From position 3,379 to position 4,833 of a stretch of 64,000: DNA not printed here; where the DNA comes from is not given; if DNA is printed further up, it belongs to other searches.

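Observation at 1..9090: Tandem array of giant T9SS cargo proteins built from eukaryote-like modules (WD40, plant-type LRR, metzincin, dockerin)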

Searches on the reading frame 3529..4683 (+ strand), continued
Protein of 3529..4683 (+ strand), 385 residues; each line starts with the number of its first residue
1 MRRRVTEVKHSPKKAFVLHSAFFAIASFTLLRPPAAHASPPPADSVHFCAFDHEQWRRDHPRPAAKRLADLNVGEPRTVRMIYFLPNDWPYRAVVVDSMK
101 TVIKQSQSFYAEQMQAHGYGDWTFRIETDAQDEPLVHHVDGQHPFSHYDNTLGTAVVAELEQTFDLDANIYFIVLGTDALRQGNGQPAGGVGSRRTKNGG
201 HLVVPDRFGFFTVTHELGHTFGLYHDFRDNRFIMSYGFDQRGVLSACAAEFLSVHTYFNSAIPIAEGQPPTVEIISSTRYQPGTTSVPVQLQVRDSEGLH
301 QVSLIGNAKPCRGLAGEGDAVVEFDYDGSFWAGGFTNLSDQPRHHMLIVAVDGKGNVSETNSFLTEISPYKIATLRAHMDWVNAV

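Call 16: find_homologous_proteins(query=window:3529-4647:+, max_evalue=0.001)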
Query seq(373 aa) (373 aa): 480 proteins with E <= 0.001 among 3336 candidates; the best 120 are listed.
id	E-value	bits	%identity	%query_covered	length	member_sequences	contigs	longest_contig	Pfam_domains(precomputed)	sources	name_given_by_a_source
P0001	1.2e-213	728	86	100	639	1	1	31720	PF25168.2,PF24105.2,PF24805.2,PF13688.13,PF24817.2,PF23393.3,PF20426.5,PF25460.2,PF00400.39,PF23414.2,PF25174.2,PF24814.2,PF23381.2,PF17957.8,PF25173.2,PF25171.2,PF25175.2,PF24796.2,PF24780.2,PF23409.2,PF25172.2,PF24782.3,PF25391.2,PF23869.2,PF24807.2,PF25047.1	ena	-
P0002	4.7e-196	670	82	96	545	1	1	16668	PF25174.2,PF24814.2,PF13688.13,PF23381.2,PF25173.2,PF24807.2,PF25047.1,PF25175.2,PF24817.2,PF00400.39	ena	-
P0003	4.5e-195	666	81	97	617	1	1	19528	PF25168.2,PF24105.2,PF24805.2,PF25048.2,PF13688.13,PF24017.3,PF23342.2,PF24817.2,PF23393.3,PF23389.2,PF23609.2,PF20426.5,PF25460.2,PF00400.39,PF23414.2,PF12044.15,PF25178.1,PF23410.5,PF23775.2,PF25174.2,PF24814.2,PF23381.2,PF17957.8,PF21029.4,PF25173.2,PF23383.2,PF25171.2,PF12894.14,PF25175.2,PF2479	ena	-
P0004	6.7e-194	662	80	97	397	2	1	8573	PF13688.13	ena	-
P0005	7.4e-192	656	80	97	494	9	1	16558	PF12044.15,PF13688.13,PF23381.2,PF00400.39,PF13583.12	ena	-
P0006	7.8e-191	652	79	98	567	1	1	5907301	PF13688.13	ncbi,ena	-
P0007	3.3e-190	650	80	97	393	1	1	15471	PF12044.15,PF13688.13,PF00400.39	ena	-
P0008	7.5e-183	626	79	94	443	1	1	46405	PF12044.15,PF13688.13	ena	-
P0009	1.3e-174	599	78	88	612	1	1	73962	PF25168.2,PF24105.2,PF24805.2,PF13688.13,PF24817.2,PF25460.2,PF00400.39,PF23414.2,PF12044.15,PF25174.2,PF24814.2,PF23381.2,PF25173.2,PF25171.2,PF12894.14,PF25175.2,PF24796.2,PF24780.2,PF23409.2,PF25172.2,PF24782.3,PF25391.2,PF24807.2,PF25047.1,PF26550.2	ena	-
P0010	8.6e-166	570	72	95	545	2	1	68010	PF12044.15,PF25168.2,PF25174.2,PF24814.2,PF24105.2,PF24805.2,PF13688.13,PF23381.2,PF25173.2,PF25171.2,PF12894.14,PF25175.2,PF24817.2,PF24796.2,PF07676.19,PF24780.2,PF23393.3,PF25172.2,PF25391.2,PF24807.2,PF25047.1,PF00400.39,PF23414.2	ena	-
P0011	7.7e-159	547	82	79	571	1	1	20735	PF25168.2,PF24105.2,PF24805.2,PF25048.2,PF24817.2,PF23393.3,PF20426.5,PF25460.2,PF00400.39,PF23414.2,PF12044.15,PF25178.1,PF23410.5,PF25174.2,PF24814.2,PF23381.2,PF17957.8,PF25173.2,PF25171.2,PF12894.14,PF25175.2,PF24796.2,PF24780.2,PF23409.2,PF25172.2,PF24782.3,PF25391.2,PF23869.2,PF24807.2,PF25047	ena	-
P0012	4.0e-154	532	66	94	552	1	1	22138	PF25168.2,PF24105.2,PF24805.2,PF13688.13,PF23342.2,PF23411.2,PF24817.2,PF23393.3,PF23389.2,PF15492.13,PF20426.5,PF25460.2,PF00400.39,PF23414.2,PF12044.15,PF23410.5,PF25174.2,PF24814.2,PF23381.2,PF21029.4,PF25173.2,PF23383.2,PF25171.2,PF12894.14,PF25175.2,PF24796.2,PF07676.19,PF24780.2,PF23409.2,PF25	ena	-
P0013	2.8e-150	519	83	73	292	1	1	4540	PF13688.13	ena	-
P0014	1.1e-140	487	64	90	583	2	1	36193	PF25168.2,PF23769.2,PF24105.2,PF24805.2,PF25048.2,PF13688.13,PF24017.3,PF23342.2,PF23411.2,PF23760.2,PF24817.2,PF10584.15,PF23393.3,PF23389.2,PF23609.2,PF20426.5,PF25460.2,PF00400.39,PF23414.2,PF23410.5,PF23775.2,PF25174.2,PF24814.2,PF23381.2,PF21029.4,PF25173.2,PF23383.2,PF25171.2,PF12894.14,PF2517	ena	-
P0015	3.0e-140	486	64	97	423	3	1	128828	PF12044.15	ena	-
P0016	2.5e-139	483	80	69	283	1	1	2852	PF12044.15,PF13688.13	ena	-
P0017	4.3e-137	476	66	89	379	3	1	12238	PF12044.15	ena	-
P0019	6.1e-134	465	71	78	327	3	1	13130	PF12044.15,PF13688.13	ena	-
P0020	1.7e-132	460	64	92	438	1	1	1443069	PF12044.15,PF25168.2,PF25174.2,PF24814.2,PF24105.2,PF24805.2,PF13688.13,PF23381.2,PF25173.2,PF12894.14,PF25175.2,PF24817.2,PF25391.2,PF23869.2,PF24807.2,PF25047.1,PF00400.39,PF23414.2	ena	-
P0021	1.9e-126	441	59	97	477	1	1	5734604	PF12044.15,PF25174.2,PF24814.2,PF24105.2,PF23381.2,PF25173.2,PF25175.2,PF24817.2,PF24807.2,PF25047.1,PF00400.39,PF23414.2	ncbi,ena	-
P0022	3.3e-123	430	60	88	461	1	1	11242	PF12044.15,PF25168.2,PF25174.2,PF24814.2,PF24105.2,PF24805.2,PF13688.13,PF23381.2,PF24017.3,PF25173.2,PF12894.14,PF25175.2,PF24817.2,PF24796.2,PF24780.2,PF23409.2,PF25172.2,PF20426.5,PF25391.2,PF24807.2,PF25047.1,PF00400.39,PF23414.2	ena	-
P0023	4.2e-123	429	58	95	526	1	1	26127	PF25168.2,PF24105.2,PF24805.2,PF25048.2,PF13688.13,PF24017.3,PF24817.2,PF23393.3,PF20426.5,PF25460.2,PF00400.39,PF23414.2,PF12044.15,PF25174.2,PF24814.2,PF23381.2,PF25173.2,PF25171.2,PF12894.14,PF25175.2,PF24796.2,PF07676.19,PF24780.2,PF23409.2,PF25172.2,PF24782.3,PF16529.12,PF25391.2,PF23869.2,PF24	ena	-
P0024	3.3e-122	427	58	92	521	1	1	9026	PF12044.15,PF25168.2,PF25174.2,PF24814.2,PF24805.2,PF25048.2,PF13688.13,PF23381.2,PF24017.3,PF25173.2,PF25175.2,PF24817.2,PF24796.2,PF25172.2,PF25391.2,PF24807.2,PF25047.1,PF00400.39,PF23414.2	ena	-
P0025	3.6e-119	417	55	97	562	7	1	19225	PF25168.2,PF24105.2,PF24805.2,PF25048.2,PF13688.13,PF24017.3,PF23342.2,PF23411.2,PF23760.2,PF24817.2,PF02239.23,PF23798.2,PF23393.3,PF23389.2,PF23609.2,PF24797.2,PF20426.5,PF25460.2,PF00400.39,PF23414.2,PF12044.15,PF25178.1,PF23410.5,PF23775.2,PF25174.2,PF24814.2,PF23381.2,PF21029.4,PF25173.2,PF2338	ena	-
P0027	7.4e-118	412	63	82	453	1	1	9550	PF12044.15,PF25168.2,PF25174.2,PF24814.2,PF13688.13,PF23381.2,PF25173.2,PF25175.2,PF24817.2,PF24796.2,PF24780.2,PF23393.3,PF25172.2,PF25391.2,PF24807.2,PF25047.1,PF00400.39,PF23414.2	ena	-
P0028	9.5e-118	412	67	72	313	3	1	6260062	PF12044.15,PF13688.13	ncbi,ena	-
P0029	1.8e-117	411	58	87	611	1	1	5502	PF25168.2,PF24105.2,PF24805.2,PF25048.2,PF24017.3,PF23342.2,PF24817.2,PF23393.3,PF23389.2,PF23609.2,PF20426.5,PF25460.2,PF00400.39,PF23414.2,PF12044.15,PF25178.1,PF23410.5,PF23775.2,PF25174.2,PF24814.2,PF23381.2,PF21029.4,PF25173.2,PF23383.2,PF25171.2,PF12894.14,PF25175.2,PF24796.2,PF24780.2,PF23409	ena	-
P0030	4.2e-117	410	60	90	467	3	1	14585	PF25168.2,PF24105.2,PF24805.2,PF24017.3,PF23342.2,PF23411.2,PF23760.2,PF24817.2,PF23393.3,PF20426.5,PF25460.2,PF00400.39,PF23414.2,PF12044.15,PF25178.1,PF23410.5,PF25174.2,PF24814.2,PF23381.2,PF25173.2,PF25171.2,PF12894.14,PF25175.2,PF24796.2,PF23409.2,PF25172.2,PF24782.3,PF16529.12,PF25391.2,PF2386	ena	-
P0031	5.1e-116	406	59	86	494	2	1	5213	PF25168.2,PF24105.2,PF24805.2,PF25048.2,PF13688.13,PF24017.3,PF23342.2,PF24817.2,PF23393.3,PF23389.2,PF15492.13,PF20426.5,PF25460.2,PF00400.39,PF23414.2,PF12044.15,PF23410.5,PF23775.2,PF25174.2,PF24814.2,PF23381.2,PF25173.2,PF23383.2,PF25171.2,PF12894.14,PF25175.2,PF24796.2,PF07676.19,PF24780.2,PF13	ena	-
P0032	1.1e-115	405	58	97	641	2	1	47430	PF25168.2,PF24105.2,PF24805.2,PF25048.2,PF24017.3,PF23342.2,PF23411.2,PF23760.2,PF24817.2,PF23798.2,PF23393.3,PF23389.2,PF23609.2,PF15492.13,PF20426.5,PF25460.2,PF00400.39,PF23414.2,PF12044.15,PF25178.1,PF23410.5,PF23775.2,PF25174.2,PF24814.2,PF23381.2,PF21029.4,PF25173.2,PF23383.2,PF25171.2,PF12894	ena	-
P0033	1.2e-114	402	57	97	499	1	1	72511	PF25168.2,PF24105.2,PF24805.2,PF13688.13,PF24017.3,PF24817.2,PF20426.5,PF00400.39,PF23414.2,PF12044.15,PF13582.13,PF23410.5,PF25174.2,PF24814.2,PF23381.2,PF25173.2,PF25171.2,PF25175.2,PF24780.2,PF23409.2,PF25172.2,PF24782.3,PF25391.2,PF24807.2,PF25047.1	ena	-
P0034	5.4e-114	400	54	95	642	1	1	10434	PF23769.2,PF17005.12,PF25048.2,PF23342.2,PF23411.2,PF23393.3,PF23609.2,PF24797.2,PF15492.13,PF20426.5,PF25460.2,PF12044.15,PF25178.1,PF23775.2,PF25173.2,PF23383.2,PF25171.2,PF12894.14,PF24780.2,PF16755.12,PF25172.2,PF24782.3,PF08662.18,PF25047.1,PF26550.2,PF23756.2,PF23098.2,PF25168.2,PF24105.2,PF24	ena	-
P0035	2.8e-113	397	58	90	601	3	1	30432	PF25168.2,PF24105.2,PF24805.2,PF24017.3,PF23342.2,PF23411.2,PF24817.2,PF23393.3,PF23389.2,PF23609.2,PF15492.13,PF20426.5,PF25460.2,PF00400.39,PF23414.2,PF12044.15,PF25178.1,PF23410.5,PF25174.2,PF24814.2,PF23381.2,PF25173.2,PF23383.2,PF25171.2,PF12894.14,PF25175.2,PF24796.2,PF07676.19,PF24780.2,PF135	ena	-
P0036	1.8e-112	395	53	97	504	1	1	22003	PF25168.2,PF24105.2,PF24805.2,PF13688.13,PF24017.3,PF24817.2,PF23393.3,PF23609.2,PF20426.5,PF25460.2,PF00400.39,PF23414.2,PF12044.15,PF23410.5,PF23775.2,PF25174.2,PF24814.2,PF23381.2,PF25173.2,PF25171.2,PF12894.14,PF25175.2,PF24796.2,PF24780.2,PF23409.2,PF25172.2,PF24782.3,PF25391.2,PF23869.2,PF2480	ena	-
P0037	3.8e-112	393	57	90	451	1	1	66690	PF12044.15,PF13583.12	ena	-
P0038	1.9e-110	388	52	97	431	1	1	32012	PF12044.15,PF13688.13,PF23381.2,PF13574.13,PF00400.39,PF13583.12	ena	-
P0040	7.6e-110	386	52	100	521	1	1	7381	PF12044.15,PF25174.2,PF24814.2,PF13688.13,PF23381.2,PF25173.2,PF25175.2,PF24817.2,PF13583.12,PF24807.2,PF25047.1,PF13574.13,PF00400.39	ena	-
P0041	9.3e-110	386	53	97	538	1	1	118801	PF12044.15,PF25174.2,PF24814.2,PF13688.13,PF23381.2,PF25173.2,PF25175.2,PF00400.39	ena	-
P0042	1.3e-109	385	53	98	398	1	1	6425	PF12044.15,PF13688.13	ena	-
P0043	1.5e-109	385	52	98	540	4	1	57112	PF25168.2,PF24105.2,PF24805.2,PF25048.2,PF13688.13,PF23411.2,PF24817.2,PF23393.3,PF20426.5,PF25460.2,PF00400.39,PF23414.2,PF12044.15,PF23410.5,PF25174.2,PF24814.2,PF23381.2,PF25173.2,PF25171.2,PF12894.14,PF25175.2,PF24796.2,PF24780.2,PF25172.2,PF24782.3,PF16529.12,PF25391.2,PF24807.2,PF25047.1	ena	-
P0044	2.1e-109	384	68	70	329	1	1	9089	PF12044.15,PF13688.13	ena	-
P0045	9.6e-108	379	53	92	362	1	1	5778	PF12044.15,PF13688.13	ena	-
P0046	1.3e-107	379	54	96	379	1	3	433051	PF12044.15,PF13688.13,PF13583.12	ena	-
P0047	1.7e-107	378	61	79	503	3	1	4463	PF25168.2,PF24105.2,PF24805.2,PF25048.2,PF24017.3,PF23342.2,PF24817.2,PF23393.3,PF15492.13,PF20426.5,PF25460.2,PF00400.39,PF23414.2,PF12044.15,PF23410.5,PF23775.2,PF25174.2,PF24814.2,PF23381.2,PF21029.4,PF25173.2,PF23383.2,PF25171.2,PF12894.14,PF25175.2,PF24796.2,PF24780.2,PF23409.2,PF25172.2,PF2478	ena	-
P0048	1.7e-107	378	53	91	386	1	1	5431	PF12044.15,PF13688.13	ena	-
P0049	1.7e-107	378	53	92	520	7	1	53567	PF25168.2,PF24105.2,PF24805.2,PF25048.2,PF13688.13,PF24817.2,PF00400.39,PF23414.2,PF12044.15,PF25174.2,PF24814.2,PF23381.2,PF25173.2,PF25171.2,PF12894.14,PF25175.2,PF24796.2,PF24780.2,PF25172.2,PF16529.12,PF25391.2,PF24807.2,PF25047.1,PF23098.2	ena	-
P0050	3.4e-107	377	55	91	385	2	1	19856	PF12044.15,PF13688.13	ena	-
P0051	1.2e-106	375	62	73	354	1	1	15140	PF12044.15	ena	-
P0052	1.8e-105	371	59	81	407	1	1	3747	PF12044.15,PF13582.13,PF25174.2,PF24814.2,PF13688.13,PF23381.2,PF25173.2,PF25175.2,PF00400.39,PF13583.12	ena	-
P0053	2.0e-105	371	65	70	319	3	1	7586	PF12044.15,PF13688.13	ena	-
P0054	4.0e-105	370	53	96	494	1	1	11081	PF25168.2,PF24105.2,PF24805.2,PF25048.2,PF13688.13,PF24817.2,PF23393.3,PF23609.2,PF20426.5,PF25460.2,PF00400.39,PF23414.2,PF12044.15,PF23410.5,PF23775.2,PF25174.2,PF24814.2,PF23381.2,PF25173.2,PF25171.2,PF12894.14,PF25175.2,PF24796.2,PF24780.2,PF23409.2,PF25172.2,PF24782.3,PF16529.12,PF25391.2,PF238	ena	-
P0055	1.4e-104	369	60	81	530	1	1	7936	PF25048.2,PF23342.2,PF23411.2,PF02239.23,PF23393.3,PF23609.2,PF15492.13,PF20426.5,PF25460.2,PF12044.15,PF25178.1,PF23775.2,PF25173.2,PF23383.2,PF25171.2,PF12894.14,PF24780.2,PF25172.2,PF24782.3,PF08662.18,PF25047.1,PF23098.2,PF25168.2,PF24105.2,PF24805.2,PF13688.13,PF24017.3,PF23760.2,PF24817.2,PF23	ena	-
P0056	1.4e-104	369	53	96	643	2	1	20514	PF23769.2,PF17005.12,PF25048.2,PF23342.2,PF23411.2,PF23215.1,PF23393.3,PF23609.2,PF24797.2,PF15492.13,PF20426.5,PF25460.2,PF11715.17,PF12044.15,PF25178.1,PF23775.2,PF25173.2,PF23383.2,PF25171.2,PF12894.14,PF24780.2,PF13583.12,PF16755.12,PF23761.2,PF25172.2,PF24782.3,PF25047.1,PF26550.2,PF23756.2,PF2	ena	-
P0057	2.4e-104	368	53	88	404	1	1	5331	PF12044.15,PF13688.13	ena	-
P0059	4.2e-104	367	50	97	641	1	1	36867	PF25168.2,PF24105.2,PF24805.2,PF25048.2,PF13688.13,PF24017.3,PF24817.2,PF23393.3,PF23389.2,PF20426.5,PF25460.2,PF00400.39,PF23414.2,PF12044.15,PF25178.1,PF23410.5,PF23775.2,PF25174.2,PF24814.2,PF23381.2,PF25173.2,PF25171.2,PF12894.14,PF25175.2,PF24796.2,PF07676.19,PF24780.2,PF23409.2,PF25172.2,PF247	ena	-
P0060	5.8e-104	367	53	87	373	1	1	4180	PF12044.15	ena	-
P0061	1.5e-103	365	51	97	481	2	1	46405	PF25168.2,PF24105.2,PF24805.2,PF24017.3,PF24817.2,PF23798.2,PF23393.3,PF20426.5,PF25460.2,PF00400.39,PF23414.2,PF12044.15,PF25174.2,PF24814.2,PF23381.2,PF25173.2,PF25171.2,PF12894.14,PF25175.2,PF24796.2,PF24780.2,PF23409.2,PF25172.2,PF24782.3,PF25391.2,PF23869.2,PF24807.2,PF25047.1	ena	-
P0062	2.1e-103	365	52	97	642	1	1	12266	PF25048.2,PF23342.2,PF23411.2,PF23393.3,PF23609.2,PF15492.13,PF20426.5,PF25460.2,PF12044.15,PF25178.1,PF23775.2,PF25173.2,PF23383.2,PF25171.2,PF12894.14,PF24780.2,PF13583.12,PF16755.12,PF23761.2,PF25172.2,PF24782.3,PF08662.18,PF25047.1,PF26550.2,PF23098.2,PF25168.2,PF24105.2,PF24805.2,PF13688.13,PF2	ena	-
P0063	3.0e-103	364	52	94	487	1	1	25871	PF12044.15,PF25174.2,PF23381.2,PF25175.2,PF24817.2,PF00400.39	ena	-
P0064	2.5e-102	361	59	82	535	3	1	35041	PF25168.2,PF24105.2,PF24805.2,PF24817.2,PF23393.3,PF25460.2,PF00400.39,PF23414.2,PF12044.15,PF23410.5,PF25174.2,PF24814.2,PF23381.2,PF25173.2,PF25171.2,PF12894.14,PF25175.2,PF24796.2,PF24780.2,PF23409.2,PF25172.2,PF25391.2,PF23869.2,PF24807.2,PF25047.1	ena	-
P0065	3.9e-102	360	51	92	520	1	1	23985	PF12044.15,PF25174.2,PF24814.2,PF24105.2,PF24805.2,PF23381.2,PF25173.2,PF25175.2,PF24817.2,PF24796.2,PF25391.2,PF24807.2,PF00400.39,PF23414.2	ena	-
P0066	6.5e-102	360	52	96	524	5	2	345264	PF12044.15,PF13582.13,PF02369.23,PF13688.13,PF13574.13,PF13583.12,PF09134.17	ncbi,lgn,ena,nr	ncbi:MAG: M12 family metallo-peptidase [Gemmatimonadota bacterium]|nr:M12 family metallo-peptidase [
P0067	1.4e-101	359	50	97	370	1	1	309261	PF12044.15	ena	-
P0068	1.5e-101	359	51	97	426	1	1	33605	PF12044.15,PF13688.13,PF13574.13,PF00400.39,PF13583.12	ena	-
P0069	1.6e-101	358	53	95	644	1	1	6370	PF12044.15,PF23598.2,PF13306.13,PF13688.13,PF00560.40,PF12799.14,PF13855.13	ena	-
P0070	1.7e-101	358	53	97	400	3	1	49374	PF12044.15,PF13688.13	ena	-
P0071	2.2e-101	358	53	95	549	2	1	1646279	PF12044.15,PF17789.8,PF02369.23,PF09134.17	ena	-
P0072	3.7e-101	357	56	85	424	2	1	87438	PF12044.15,PF25174.2,PF24814.2,PF13688.13,PF23381.2,PF25173.2,PF25047.1,PF25175.2,PF24817.2,PF00400.39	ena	-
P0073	5.3e-101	357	51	96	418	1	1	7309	PF12044.15,PF25174.2,PF24814.2,PF13688.13,PF23381.2,PF25173.2,PF25175.2,PF00400.39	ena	-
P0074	6.3e-101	357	49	100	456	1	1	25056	PF12044.15,PF25174.2,PF24814.2,PF24105.2,PF24805.2,PF23381.2,PF25173.2,PF25175.2,PF24817.2,PF24796.2,PF25172.2,PF24807.2,PF25047.1,PF00400.39,PF23414.2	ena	-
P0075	1.8e-100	355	52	95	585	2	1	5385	PF23769.2,PF17005.12,PF25048.2,PF23342.2,PF23411.2,PF23215.1,PF02239.23,PF23393.3,PF23609.2,PF15492.13,PF20426.5,PF25460.2,PF12044.15,PF25178.1,PF23775.2,PF25173.2,PF23383.2,PF25171.2,PF12894.14,PF24780.2,PF25172.2,PF24782.3,PF25047.1,PF23098.2,PF25168.2,PF24105.2,PF24805.2,PF13688.13,PF24017.3,PF23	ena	-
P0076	1.9e-100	355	52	90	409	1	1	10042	PF12044.15,PF13688.13,PF23381.2,PF00400.39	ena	-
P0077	2.0e-100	355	51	95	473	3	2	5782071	PF12044.15,PF13688.13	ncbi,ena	-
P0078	3.0e-100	354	51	96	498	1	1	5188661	PF25168.2,PF24105.2,PF24805.2,PF13688.13,PF24817.2,PF23609.2,PF20426.5,PF25460.2,PF00400.39,PF23414.2,PF12044.15,PF23410.5,PF25174.2,PF24814.2,PF23381.2,PF25173.2,PF25171.2,PF12894.14,PF25175.2,PF24796.2,PF24780.2,PF25172.2,PF25391.2,PF24807.2,PF25047.1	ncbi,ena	-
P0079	7.9e-100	353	49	91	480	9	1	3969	PF12044.15,PF13688.13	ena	-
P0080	8.3e-100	353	55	76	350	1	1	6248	PF12044.15,PF13688.13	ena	-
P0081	8.7e-100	353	54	90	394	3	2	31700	PF12044.15,PF13688.13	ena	-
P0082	1.2e-99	352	62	73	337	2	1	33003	PF12044.15,PF13583.12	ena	-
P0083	3.1e-99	351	60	78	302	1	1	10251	PF12044.15,PF13688.13,PF13583.12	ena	-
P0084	3.5e-99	351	51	90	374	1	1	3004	PF12044.15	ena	-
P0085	3.6e-99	351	54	91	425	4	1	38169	PF12044.15,PF25174.2,PF13688.13,PF23381.2,PF25173.2,PF25175.2,PF24817.2,PF00400.39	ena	-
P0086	5.6e-99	350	52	92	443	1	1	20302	PF12044.15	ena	-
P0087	1.7e-98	348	53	96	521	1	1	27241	PF12044.15,PF13582.13,PF02369.23,PF13688.13,PF13574.13,PF13583.12,PF09134.17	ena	-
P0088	1.8e-98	348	53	96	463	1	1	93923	PF12044.15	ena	-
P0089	2.3e-98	348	57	84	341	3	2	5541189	PF12044.15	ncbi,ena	-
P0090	2.4e-98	348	52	90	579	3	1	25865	PF12044.15,PF25174.2,PF24814.2,PF13688.13,PF23381.2,PF25173.2,PF25175.2,PF24817.2,PF24796.2,PF24780.2,PF24807.2,PF25047.1,PF25460.2,PF00400.39,PF23414.2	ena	-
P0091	2.4e-98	348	50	98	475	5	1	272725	PF25168.2,PF24105.2,PF24805.2,PF25048.2,PF13688.13,PF24817.2,PF20426.5,PF25460.2,PF00400.39,PF23414.2,PF12044.15,PF25174.2,PF24814.2,PF23381.2,PF25173.2,PF12894.14,PF25175.2,PF24796.2,PF24780.2,PF25172.2,PF24782.3,PF16529.12,PF25391.2,PF23869.2,PF24807.2,PF25047.1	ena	-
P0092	2.6e-98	348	47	99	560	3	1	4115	PF25168.2,PF24105.2,PF24805.2,PF13688.13,PF24017.3,PF23342.2,PF24817.2,PF23393.3,PF23389.2,PF23609.2,PF20426.5,PF25460.2,PF00400.39,PF23414.2,PF12044.15,PF25178.1,PF23410.5,PF25174.2,PF24814.2,PF23381.2,PF21029.4,PF25173.2,PF23383.2,PF25171.2,PF12894.14,PF25175.2,PF24796.2,PF24780.2,PF13583.12,PF234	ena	-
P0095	8.7e-98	346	77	54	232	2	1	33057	PF12044.15,PF13688.13,PF13583.12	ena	-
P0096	1.4e-97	345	51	91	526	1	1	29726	PF25168.2,PF24105.2,PF24805.2,PF25048.2,PF24017.3,PF23342.2,PF23411.2,PF23760.2,PF24817.2,PF23798.2,PF23393.3,PF20426.5,PF25460.2,PF00400.39,PF23414.2,PF12044.15,PF25178.1,PF23410.5,PF25174.2,PF24814.2,PF23381.2,PF25173.2,PF23383.2,PF25171.2,PF12894.14,PF25175.2,PF24796.2,PF24780.2,PF23409.2,PF25172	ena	-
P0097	1.8e-97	345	53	87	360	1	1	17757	PF12044.15,PF13688.13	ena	-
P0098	2.2e-97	345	49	97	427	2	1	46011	PF12044.15,PF25174.2,PF24814.2,PF24105.2,PF13688.13,PF23381.2,PF25173.2,PF24807.2,PF25175.2,PF24817.2,PF00400.39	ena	-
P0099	5.4e-97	344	49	95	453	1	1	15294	PF12044.15,PF13688.13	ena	-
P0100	5.9e-97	343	50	91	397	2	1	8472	PF12044.15,PF13688.13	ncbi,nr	ncbi:MAG: M12 family metallo-peptidase, partial [Gemmatimonadota bacterium]|nr:M12 family metallo-pe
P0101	9.6e-97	343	51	97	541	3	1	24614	PF25168.2,PF24105.2,PF24805.2,PF25048.2,PF13688.13,PF24017.3,PF23342.2,PF23411.2,PF23760.2,PF24817.2,PF23393.3,PF23389.2,PF23609.2,PF20426.5,PF25460.2,PF00400.39,PF23414.2,PF12044.15,PF25178.1,PF23410.5,PF23775.2,PF25174.2,PF24814.2,PF23381.2,PF21029.4,PF25173.2,PF23383.2,PF25171.2,PF12894.14,PF2517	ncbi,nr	ncbi:MAG: hypothetical protein OXL96_03590, partial [Candidatus Poribacteria bacterium]|nr:hypotheti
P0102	1.6e-96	342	52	95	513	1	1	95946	PF25168.2,PF24105.2,PF24805.2,PF13688.13,PF24017.3,PF24817.2,PF23393.3,PF20426.5,PF25460.2,PF00400.39,PF23414.2,PF12044.15,PF25174.2,PF24814.2,PF23381.2,PF25173.2,PF12894.14,PF25175.2,PF24796.2,PF24780.2,PF23409.2,PF25172.2,PF24782.3,PF25391.2,PF23869.2,PF24807.2,PF25047.1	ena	-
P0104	2.4e-96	341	52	95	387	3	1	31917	PF12044.15,PF13688.13,PF13583.12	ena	-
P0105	2.5e-96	341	53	86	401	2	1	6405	PF12044.15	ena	-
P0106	3.3e-96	341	56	76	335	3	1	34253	PF12044.15,PF13688.13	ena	-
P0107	3.4e-96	341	54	85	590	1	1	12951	PF25168.2,PF24105.2,PF24805.2,PF24017.3,PF24817.2,PF23393.3,PF20426.5,PF25460.2,PF00400.39,PF23414.2,PF12044.15,PF23410.5,PF25174.2,PF24814.2,PF23381.2,PF25173.2,PF25171.2,PF12894.14,PF25175.2,PF24796.2,PF24780.2,PF13583.12,PF23409.2,PF25172.2,PF24782.3,PF25391.2,PF23869.2,PF24807.2,PF25047.1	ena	-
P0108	3.6e-96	341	51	96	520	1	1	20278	PF25168.2,PF24105.2,PF24805.2,PF25048.2,PF23342.2,PF23411.2,PF24817.2,PF23393.3,PF23389.2,PF20426.5,PF00400.39,PF23414.2,PF12044.15,PF23410.5,PF25174.2,PF24814.2,PF23381.2,PF25173.2,PF25171.2,PF12894.14,PF25175.2,PF24796.2,PF24780.2,PF23409.2,PF25172.2,PF24782.3,PF16529.12,PF25391.2,PF23869.2,PF2480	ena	-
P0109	3.7e-96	341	52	90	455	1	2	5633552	PF12044.15,PF02369.23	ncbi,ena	-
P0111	1.0e-95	339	50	90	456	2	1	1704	PF12044.15,PF13688.13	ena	-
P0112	3.9e-95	337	59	71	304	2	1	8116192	PF12044.15,PF13688.13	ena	-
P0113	4.9e-95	337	50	96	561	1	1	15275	PF25168.2,PF24105.2,PF24805.2,PF25048.2,PF13688.13,PF24017.3,PF23342.2,PF23411.2,PF24817.2,PF23393.3,PF23389.2,PF15492.13,PF20426.5,PF25460.2,PF00400.39,PF23414.2,PF12044.15,PF25178.1,PF23410.5,PF23775.2,PF25174.2,PF24814.2,PF23381.2,PF25173.2,PF23383.2,PF25171.2,PF12894.14,PF25175.2,PF24796.2,PF247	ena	-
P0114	1.1e-94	336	50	93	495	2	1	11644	PF12044.15,PF18962.8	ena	-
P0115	1.2e-94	336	55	86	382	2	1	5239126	PF12044.15,PF25174.2,PF24814.2,PF13688.13,PF23381.2,PF25173.2,PF00400.39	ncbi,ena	-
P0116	1.4e-94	336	50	92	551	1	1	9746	PF12044.15,PF02369.23,PF00036.39,PF09134.17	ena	-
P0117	1.5e-94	336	57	76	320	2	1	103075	PF12044.15,PF13582.13,PF13688.13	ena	-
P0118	1.9e-94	335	55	86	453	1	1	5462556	PF12044.15,PF25174.2,PF24814.2,PF13688.13,PF23381.2,PF25173.2,PF25175.2,PF24817.2,PF24807.2,PF25047.1,PF00400.39,PF23414.2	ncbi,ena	-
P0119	2.4e-94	335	48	97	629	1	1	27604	PF17005.12,PF25048.2,PF23342.2,PF23411.2,PF23393.3,PF23609.2,PF15492.13,PF20426.5,PF25460.2,PF11715.17,PF12044.15,PF25178.1,PF23775.2,PF25173.2,PF23383.2,PF25171.2,PF12894.14,PF24780.2,PF23761.2,PF25172.2,PF24782.3,PF08662.18,PF25047.1,PF26550.2,PF23756.2,PF23098.2,PF25168.2,PF24105.2,PF24805.2,PF24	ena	-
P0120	3.1e-94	334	53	85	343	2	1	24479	PF12044.15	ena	-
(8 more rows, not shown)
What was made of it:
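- The closest database relatives listed first were all 644 aa or shorter (call 16).
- Tried and rejected: The apparent rule that relatives are 644 aa or shorter (call 16) was rejected as an effect of fragmented ORFs.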
